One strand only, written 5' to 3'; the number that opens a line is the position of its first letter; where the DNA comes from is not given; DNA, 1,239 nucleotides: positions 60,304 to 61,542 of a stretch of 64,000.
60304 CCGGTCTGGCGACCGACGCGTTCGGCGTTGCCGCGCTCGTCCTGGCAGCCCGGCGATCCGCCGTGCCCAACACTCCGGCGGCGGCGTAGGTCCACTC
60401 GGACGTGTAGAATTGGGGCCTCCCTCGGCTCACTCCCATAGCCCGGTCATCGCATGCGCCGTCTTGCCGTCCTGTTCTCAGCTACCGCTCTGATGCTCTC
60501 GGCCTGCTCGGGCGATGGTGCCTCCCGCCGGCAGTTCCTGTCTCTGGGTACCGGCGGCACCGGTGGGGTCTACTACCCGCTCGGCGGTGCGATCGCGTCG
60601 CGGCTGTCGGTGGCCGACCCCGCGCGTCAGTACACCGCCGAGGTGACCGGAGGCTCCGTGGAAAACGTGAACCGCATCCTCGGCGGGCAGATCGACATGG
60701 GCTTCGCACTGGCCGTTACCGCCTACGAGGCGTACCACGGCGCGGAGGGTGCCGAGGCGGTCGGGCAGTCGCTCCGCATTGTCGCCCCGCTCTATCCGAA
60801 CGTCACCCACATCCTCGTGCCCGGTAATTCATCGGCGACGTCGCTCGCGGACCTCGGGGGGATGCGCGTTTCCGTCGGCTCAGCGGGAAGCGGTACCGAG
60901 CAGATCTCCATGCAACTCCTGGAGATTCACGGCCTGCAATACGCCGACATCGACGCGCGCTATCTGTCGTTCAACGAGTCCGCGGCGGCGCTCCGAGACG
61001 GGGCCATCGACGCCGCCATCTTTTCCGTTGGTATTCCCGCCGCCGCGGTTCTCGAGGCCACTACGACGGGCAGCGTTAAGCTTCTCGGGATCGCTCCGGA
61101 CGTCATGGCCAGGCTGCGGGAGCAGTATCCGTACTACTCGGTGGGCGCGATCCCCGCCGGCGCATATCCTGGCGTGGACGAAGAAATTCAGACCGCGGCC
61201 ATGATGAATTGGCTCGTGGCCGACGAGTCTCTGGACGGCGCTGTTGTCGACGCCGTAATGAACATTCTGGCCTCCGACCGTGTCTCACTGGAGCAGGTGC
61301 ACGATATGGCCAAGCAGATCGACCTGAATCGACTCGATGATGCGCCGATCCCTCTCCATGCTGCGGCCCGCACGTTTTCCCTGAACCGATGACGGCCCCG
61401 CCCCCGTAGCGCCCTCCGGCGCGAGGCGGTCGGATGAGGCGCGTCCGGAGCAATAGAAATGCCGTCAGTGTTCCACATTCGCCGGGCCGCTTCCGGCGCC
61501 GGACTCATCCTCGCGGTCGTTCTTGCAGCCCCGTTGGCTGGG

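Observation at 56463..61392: csaA coupled to two tandem plug-only TonB-receptor-like proteins, followed by a TAXI-TRAP transporter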

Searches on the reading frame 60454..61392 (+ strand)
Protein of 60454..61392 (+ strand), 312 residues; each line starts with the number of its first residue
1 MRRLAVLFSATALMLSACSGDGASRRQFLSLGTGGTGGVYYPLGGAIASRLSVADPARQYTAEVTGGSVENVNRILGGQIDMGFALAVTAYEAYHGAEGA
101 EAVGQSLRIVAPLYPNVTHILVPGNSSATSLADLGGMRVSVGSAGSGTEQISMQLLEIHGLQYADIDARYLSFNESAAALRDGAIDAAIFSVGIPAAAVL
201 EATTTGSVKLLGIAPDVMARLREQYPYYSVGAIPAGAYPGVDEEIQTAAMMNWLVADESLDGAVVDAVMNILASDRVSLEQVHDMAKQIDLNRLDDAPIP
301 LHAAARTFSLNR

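Call 3: search_protein_families(library=pfam, proteins=[window:60454-61392:+], max_evalue=1)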
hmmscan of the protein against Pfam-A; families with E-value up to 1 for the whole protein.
window:60454-61392:+ (312 aa): 7 families
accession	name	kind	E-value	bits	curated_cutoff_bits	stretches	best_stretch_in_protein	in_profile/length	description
PF16868.10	NMT1_3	-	1.6e-65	222.1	27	1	31-307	1-283/289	NMT1-like family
PF12974.12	Phosphonate-bd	-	1e-06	28.8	27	1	60-195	31-167/242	ABC transporter, phosphonate, periplasmic substrate-binding protein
PF09084.16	NMT1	-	0.00013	22.3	20.5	1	101-190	57-147/216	NMT1/THI5 like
PF13379.11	NMT1_2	-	0.00091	19.5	24.7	1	69-203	46-189/252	NMT1-like family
PF10399.14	UCR_Fe-S_N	-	0.011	15.6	24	1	19-39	5-25/41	Ubiquitinol-cytochrome C reductase Fe-S subunit TAT signal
PF12727.12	PBP_like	-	0.014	15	27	1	104-198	58-155/193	PBP superfamily domain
PF03466.25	LysR_substrate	-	0.079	12.8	28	0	138-206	7-76/209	LysR substrate binding domain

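Call 4: search_protein_families(library=ncbifam, proteins=[window:60454-61392:+], max_evalue=1)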
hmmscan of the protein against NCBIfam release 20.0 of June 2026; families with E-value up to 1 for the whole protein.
window:60454-61392:+ (312 aa): 4 families
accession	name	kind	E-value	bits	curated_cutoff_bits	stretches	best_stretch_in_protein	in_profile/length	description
TIGR02122.1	TRAP_TAXI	subfamily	1.9e-78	263.6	84.35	1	1-306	1-313/320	TAXI family TRAP transporter solute-binding subunit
NF008588.0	PRK11553.1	subfamily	2.4e-10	39.9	299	1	110-200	103-192/319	aliphatic sulfonate ABC transporter substrate-binding protein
TIGR01728.1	SsuA_fam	subfamily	3.3e-09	36.4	163.5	1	70-202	42-168/290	aliphatic sulfonate ABC transporter substrate-binding protein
NF008483.0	PRK11385.1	equivalog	0.17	11.1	357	1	193-267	82-156/236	fimbrial chaperone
